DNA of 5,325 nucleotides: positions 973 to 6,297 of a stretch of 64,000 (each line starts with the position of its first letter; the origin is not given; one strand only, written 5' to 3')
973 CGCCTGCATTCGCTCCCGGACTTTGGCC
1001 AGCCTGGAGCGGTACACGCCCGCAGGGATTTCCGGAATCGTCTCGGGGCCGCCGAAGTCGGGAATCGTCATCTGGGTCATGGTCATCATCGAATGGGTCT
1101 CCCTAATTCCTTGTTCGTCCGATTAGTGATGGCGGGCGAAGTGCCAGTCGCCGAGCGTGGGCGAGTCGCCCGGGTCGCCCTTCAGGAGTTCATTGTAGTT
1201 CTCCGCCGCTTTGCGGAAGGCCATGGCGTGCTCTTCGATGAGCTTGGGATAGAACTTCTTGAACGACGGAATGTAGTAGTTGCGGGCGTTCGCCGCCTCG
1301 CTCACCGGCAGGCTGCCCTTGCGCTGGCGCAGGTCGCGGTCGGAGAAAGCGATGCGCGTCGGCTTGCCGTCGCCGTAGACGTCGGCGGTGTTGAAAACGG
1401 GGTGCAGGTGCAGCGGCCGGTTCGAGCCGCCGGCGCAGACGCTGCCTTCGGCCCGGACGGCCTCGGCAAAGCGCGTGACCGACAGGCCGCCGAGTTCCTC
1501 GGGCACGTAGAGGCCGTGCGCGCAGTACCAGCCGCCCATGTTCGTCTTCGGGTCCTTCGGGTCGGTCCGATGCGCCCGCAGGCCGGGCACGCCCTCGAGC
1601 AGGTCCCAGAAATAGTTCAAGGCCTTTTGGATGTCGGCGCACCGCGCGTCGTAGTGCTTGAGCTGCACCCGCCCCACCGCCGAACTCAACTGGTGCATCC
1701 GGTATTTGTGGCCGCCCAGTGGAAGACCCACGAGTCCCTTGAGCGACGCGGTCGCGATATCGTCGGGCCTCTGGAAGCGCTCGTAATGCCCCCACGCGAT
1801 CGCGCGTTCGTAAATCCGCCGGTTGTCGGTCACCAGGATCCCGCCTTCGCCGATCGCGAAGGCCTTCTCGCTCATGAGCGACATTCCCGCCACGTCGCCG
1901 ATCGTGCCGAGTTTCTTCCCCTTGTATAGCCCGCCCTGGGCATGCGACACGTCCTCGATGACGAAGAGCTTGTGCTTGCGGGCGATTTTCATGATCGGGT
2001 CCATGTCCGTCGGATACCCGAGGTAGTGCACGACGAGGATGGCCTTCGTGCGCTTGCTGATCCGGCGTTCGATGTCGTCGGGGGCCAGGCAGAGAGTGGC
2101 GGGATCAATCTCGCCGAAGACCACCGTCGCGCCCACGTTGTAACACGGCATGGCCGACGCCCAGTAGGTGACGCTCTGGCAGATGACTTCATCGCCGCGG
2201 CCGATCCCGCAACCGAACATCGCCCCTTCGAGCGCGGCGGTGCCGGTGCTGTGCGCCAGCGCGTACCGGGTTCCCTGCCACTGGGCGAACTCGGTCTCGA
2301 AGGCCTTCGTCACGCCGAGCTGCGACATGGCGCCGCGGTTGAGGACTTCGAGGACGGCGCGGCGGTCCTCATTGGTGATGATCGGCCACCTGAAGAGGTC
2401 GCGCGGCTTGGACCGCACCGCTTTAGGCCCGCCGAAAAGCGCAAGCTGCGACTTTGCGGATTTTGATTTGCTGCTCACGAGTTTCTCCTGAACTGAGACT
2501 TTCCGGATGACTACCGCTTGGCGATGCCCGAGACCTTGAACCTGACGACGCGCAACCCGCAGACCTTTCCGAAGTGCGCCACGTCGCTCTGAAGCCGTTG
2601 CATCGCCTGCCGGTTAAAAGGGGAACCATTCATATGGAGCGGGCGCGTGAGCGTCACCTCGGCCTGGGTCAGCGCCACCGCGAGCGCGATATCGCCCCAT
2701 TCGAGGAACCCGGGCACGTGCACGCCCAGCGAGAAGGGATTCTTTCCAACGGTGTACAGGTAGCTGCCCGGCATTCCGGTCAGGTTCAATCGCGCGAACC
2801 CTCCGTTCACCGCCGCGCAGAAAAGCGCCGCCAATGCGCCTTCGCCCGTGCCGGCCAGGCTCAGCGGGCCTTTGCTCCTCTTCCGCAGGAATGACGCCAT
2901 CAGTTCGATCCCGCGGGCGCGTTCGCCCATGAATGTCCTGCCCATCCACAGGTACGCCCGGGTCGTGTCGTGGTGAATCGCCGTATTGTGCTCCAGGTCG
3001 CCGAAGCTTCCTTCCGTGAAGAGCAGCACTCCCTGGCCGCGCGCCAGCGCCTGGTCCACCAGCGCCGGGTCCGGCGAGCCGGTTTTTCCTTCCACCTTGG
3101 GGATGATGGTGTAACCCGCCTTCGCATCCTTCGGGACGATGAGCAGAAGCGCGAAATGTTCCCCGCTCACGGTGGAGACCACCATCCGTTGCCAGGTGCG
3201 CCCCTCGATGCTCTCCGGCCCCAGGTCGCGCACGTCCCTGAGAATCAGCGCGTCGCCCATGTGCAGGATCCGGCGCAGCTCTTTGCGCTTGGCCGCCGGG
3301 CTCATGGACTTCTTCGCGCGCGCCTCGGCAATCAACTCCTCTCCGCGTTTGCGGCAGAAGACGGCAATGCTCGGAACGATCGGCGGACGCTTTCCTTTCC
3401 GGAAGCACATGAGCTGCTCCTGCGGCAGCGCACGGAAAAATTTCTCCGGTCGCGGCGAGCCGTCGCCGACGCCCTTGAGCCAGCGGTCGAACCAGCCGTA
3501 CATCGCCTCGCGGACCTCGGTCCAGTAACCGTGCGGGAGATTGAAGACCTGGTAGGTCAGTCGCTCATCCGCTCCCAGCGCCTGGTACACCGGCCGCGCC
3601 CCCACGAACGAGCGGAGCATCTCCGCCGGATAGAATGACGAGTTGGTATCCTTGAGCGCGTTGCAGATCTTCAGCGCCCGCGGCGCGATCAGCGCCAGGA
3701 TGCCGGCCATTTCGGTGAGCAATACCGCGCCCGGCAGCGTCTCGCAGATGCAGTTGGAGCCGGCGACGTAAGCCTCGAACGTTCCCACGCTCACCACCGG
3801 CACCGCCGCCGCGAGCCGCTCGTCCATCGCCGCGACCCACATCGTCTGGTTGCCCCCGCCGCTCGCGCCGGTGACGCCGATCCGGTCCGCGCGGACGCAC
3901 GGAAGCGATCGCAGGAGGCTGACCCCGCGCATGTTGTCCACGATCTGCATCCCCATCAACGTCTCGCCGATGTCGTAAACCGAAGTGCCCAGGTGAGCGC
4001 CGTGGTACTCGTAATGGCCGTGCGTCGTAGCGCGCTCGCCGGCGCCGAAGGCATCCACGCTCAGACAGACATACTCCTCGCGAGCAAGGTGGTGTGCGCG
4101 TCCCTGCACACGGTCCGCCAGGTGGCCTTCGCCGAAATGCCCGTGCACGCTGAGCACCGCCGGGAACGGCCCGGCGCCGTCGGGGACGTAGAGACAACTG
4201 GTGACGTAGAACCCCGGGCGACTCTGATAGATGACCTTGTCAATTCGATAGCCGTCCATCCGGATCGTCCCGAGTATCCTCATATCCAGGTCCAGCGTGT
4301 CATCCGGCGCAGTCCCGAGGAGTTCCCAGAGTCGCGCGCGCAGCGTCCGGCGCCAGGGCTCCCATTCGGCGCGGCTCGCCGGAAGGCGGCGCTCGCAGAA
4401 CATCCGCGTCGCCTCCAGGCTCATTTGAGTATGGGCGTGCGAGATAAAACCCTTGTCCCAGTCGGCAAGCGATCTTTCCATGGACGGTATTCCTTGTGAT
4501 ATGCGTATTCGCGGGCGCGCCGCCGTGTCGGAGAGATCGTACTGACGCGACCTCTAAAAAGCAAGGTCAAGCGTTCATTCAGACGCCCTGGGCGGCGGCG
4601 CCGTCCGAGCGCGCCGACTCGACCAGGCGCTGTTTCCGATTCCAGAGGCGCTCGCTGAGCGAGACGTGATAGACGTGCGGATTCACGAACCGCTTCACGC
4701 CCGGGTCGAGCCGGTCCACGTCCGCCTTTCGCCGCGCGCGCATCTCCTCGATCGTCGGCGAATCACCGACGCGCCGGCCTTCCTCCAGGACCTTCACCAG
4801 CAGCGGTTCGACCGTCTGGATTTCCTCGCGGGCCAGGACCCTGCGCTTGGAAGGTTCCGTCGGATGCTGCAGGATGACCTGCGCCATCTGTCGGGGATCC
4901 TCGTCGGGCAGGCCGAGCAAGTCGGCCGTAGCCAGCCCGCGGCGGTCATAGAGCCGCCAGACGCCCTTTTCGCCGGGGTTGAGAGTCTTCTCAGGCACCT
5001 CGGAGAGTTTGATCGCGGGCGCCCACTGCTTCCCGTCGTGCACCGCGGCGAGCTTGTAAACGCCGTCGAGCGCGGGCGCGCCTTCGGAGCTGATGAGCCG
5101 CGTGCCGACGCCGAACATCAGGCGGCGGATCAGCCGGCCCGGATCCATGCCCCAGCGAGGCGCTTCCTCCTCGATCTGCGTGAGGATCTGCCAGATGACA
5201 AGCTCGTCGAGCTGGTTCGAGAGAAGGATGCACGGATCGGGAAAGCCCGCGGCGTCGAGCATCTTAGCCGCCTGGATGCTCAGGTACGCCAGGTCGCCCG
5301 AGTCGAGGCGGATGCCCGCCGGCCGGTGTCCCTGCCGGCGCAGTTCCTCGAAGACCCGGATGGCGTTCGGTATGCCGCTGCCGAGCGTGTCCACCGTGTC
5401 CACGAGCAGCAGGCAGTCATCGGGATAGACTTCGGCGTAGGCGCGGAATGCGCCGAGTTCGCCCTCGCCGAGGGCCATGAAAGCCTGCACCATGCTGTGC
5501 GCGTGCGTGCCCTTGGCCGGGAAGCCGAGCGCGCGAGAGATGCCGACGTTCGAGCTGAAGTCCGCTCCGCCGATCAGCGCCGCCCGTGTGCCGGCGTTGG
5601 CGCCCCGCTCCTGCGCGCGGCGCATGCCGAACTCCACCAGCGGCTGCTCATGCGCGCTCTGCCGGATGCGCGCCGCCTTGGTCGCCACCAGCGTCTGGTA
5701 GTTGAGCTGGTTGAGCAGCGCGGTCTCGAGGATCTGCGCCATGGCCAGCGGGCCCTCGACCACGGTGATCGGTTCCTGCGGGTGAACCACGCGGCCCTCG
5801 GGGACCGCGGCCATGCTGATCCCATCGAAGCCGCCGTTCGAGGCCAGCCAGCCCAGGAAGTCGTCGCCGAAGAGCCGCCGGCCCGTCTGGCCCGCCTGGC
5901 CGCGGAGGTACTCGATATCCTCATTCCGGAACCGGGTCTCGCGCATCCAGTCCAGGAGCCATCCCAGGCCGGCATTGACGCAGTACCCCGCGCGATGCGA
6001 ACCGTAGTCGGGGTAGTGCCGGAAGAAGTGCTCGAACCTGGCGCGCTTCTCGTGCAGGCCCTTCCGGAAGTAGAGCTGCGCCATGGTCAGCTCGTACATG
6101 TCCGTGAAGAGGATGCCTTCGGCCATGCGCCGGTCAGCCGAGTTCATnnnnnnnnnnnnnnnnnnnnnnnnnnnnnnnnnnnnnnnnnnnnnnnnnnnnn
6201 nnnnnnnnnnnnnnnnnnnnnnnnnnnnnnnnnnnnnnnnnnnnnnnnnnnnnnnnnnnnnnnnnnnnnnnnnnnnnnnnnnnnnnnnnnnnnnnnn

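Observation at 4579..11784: Two-component phosphorelay fused to NAD salvage: REC-HK-REC protein ends in a PncA nicotinamidase domain and is coupled to pncB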

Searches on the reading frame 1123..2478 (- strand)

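Call 46: search_protein_families(library=pfam, proteins=[window:1123-2478:-], max_evalue=0.001)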
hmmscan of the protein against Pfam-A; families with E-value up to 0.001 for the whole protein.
window:1123-2478:- (451 aa): 2 families
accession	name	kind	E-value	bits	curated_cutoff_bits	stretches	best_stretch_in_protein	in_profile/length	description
PF01041.23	DegT_DnrJ_EryC1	-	1.8e-70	238.4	19.8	1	33-368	2-323/360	DegT/DnrJ/EryC1/StrS aminotransferase family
PF01053.26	Cys_Met_Meta_PP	-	8.4e-06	25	27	1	57-191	54-188/381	Cys/Met metabolism PLP-dependent enzyme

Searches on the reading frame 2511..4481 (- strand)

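Call 46: search_protein_families(library=pfam, proteins=[window:2511-4481:-], max_evalue=0.001)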
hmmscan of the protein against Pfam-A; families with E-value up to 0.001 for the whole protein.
window:2511-4481:- (656 aa): 5 families
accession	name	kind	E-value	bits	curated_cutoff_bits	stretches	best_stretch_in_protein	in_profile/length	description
PF05448.18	AXE1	-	9.9e-09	34.8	21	1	79-230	55-207/321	Acetyl xylan esterase (AXE1)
PF12715.13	Abhydrolase_7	-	2.3e-08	34.1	21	1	15-225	23-251/388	Abhydrolase family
PF22244.2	GCE_fung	-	6.2e-06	26.6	27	0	194-231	100-137/231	Glucuronyl esterase, fungi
PF00326.27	Peptidase_S9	-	5.1e-05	23.3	22.6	1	163-238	27-104/213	Prolyl oligopeptidase family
PF01738.24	DLH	-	0.00035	20.7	21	1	96-228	4-126/217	Dienelactone hydrolase family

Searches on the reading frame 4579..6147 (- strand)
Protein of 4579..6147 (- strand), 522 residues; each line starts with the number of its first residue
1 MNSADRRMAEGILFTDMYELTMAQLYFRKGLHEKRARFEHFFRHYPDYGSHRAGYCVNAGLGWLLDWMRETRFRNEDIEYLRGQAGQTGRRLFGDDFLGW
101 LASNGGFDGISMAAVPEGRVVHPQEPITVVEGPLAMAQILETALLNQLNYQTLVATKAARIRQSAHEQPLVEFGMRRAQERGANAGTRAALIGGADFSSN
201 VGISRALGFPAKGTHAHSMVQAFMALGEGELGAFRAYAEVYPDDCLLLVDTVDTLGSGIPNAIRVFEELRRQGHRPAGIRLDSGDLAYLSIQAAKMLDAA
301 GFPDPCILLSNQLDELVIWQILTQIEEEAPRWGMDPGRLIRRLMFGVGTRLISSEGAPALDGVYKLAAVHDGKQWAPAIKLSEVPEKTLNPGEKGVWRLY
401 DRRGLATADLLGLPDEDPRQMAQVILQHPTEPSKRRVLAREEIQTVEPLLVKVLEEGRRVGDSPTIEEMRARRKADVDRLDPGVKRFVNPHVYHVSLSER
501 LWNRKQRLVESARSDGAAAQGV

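Call 3: search_protein_families(library=pfam, proteins=[window:4579-6147:-], max_evalue=0.01)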
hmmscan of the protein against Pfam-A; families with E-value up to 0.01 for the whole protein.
window:4579-6147:- (522 aa): 4 families
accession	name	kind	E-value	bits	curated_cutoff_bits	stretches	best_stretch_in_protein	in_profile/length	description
PF17956.6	NAPRTase_C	-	3.9e-31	108.2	23.3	1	394-504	2-110/111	Nicotinate phosphoribosyltransferase C-terminal domain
PF17767.7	NAPRTase_N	-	1.3e-24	87.3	32.6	1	13-149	1-125/125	Nicotinate phosphoribosyltransferase (NAPRTase) N-terminal domain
PF02749.22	QRPTase_N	-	0.00015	22.3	27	1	113-149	43-79/82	Quinolinate phosphoribosyl transferase, N-terminal domain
PF04095.22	NAPRTase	-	0.00018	21.7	20.8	1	170-372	3-199/239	Nicotinate phosphoribosyltransferase (NAPRTase) family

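Call 4: search_protein_families(library=ncbifam, proteins=[window:4579-6147:-], max_evalue=0.001)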
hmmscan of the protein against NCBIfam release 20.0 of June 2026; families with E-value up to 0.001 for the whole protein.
window:4579-6147:- (522 aa): 11 families
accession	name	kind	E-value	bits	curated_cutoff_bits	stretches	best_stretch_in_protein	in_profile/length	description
NF006695.0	PRK09243.1-2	equivalog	1.2e-182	607.9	469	1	8-513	3-476/480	nicotinate phosphoribosyltransferase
TIGR01513.1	NAPRTase_put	equivalog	2.5e-136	455.2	297.4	1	13-501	2-452/452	nicotinate phosphoribosyltransferase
NF006694.0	PRK09243.1-1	equivalog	6.6e-128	427.4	663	1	12-515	8-479/485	nicotinate phosphoribosyltransferase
NF009131.0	PRK12484.1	equivalog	3.6e-123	411.6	330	1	8-515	3-447/455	nicotinate phosphoribosyltransferase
NF006697.0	PRK09243.1-4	equivalog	7.3e-109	364.5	776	1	12-513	10-478/488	nicotinate phosphoribosyltransferase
NF006696.0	PRK09243.1-3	equivalog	2.2e-105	353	503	1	8-512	9-447/451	nicotinate phosphoribosyltransferase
NF006698.0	PRK09243.1-5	equivalog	2.6e-67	227.5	531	1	9-481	13-419/440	nicotinate phosphoribosyltransferase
NF006415.0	PRK08662.1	equivalog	9.9e-28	97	243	1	110-315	70-272/381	nicotinate phosphoribosyltransferase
NF003704.0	PRK05321.1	subfamily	1.6e-16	60.3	379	1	6-393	7-379/398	nicotinate phosphoribosyltransferase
NF005529.0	PRK07188.1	equivalog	1.8e-11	43.6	378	1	109-283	77-243/358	nicotinate phosphoribosyltransferase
TIGR01514.1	NAPRTase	equivalog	1.9e-09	37.1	269.55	1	157-390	157-383/399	nicotinate phosphoribosyltransferase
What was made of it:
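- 4579..6147 (-): pncB, nicotinate phosphoribosyltransferase, 522 aa. Its start overlaps the fusion stop (ATGA). NCBIfam NF006695 608 bits (cutoff 469) (call 4).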
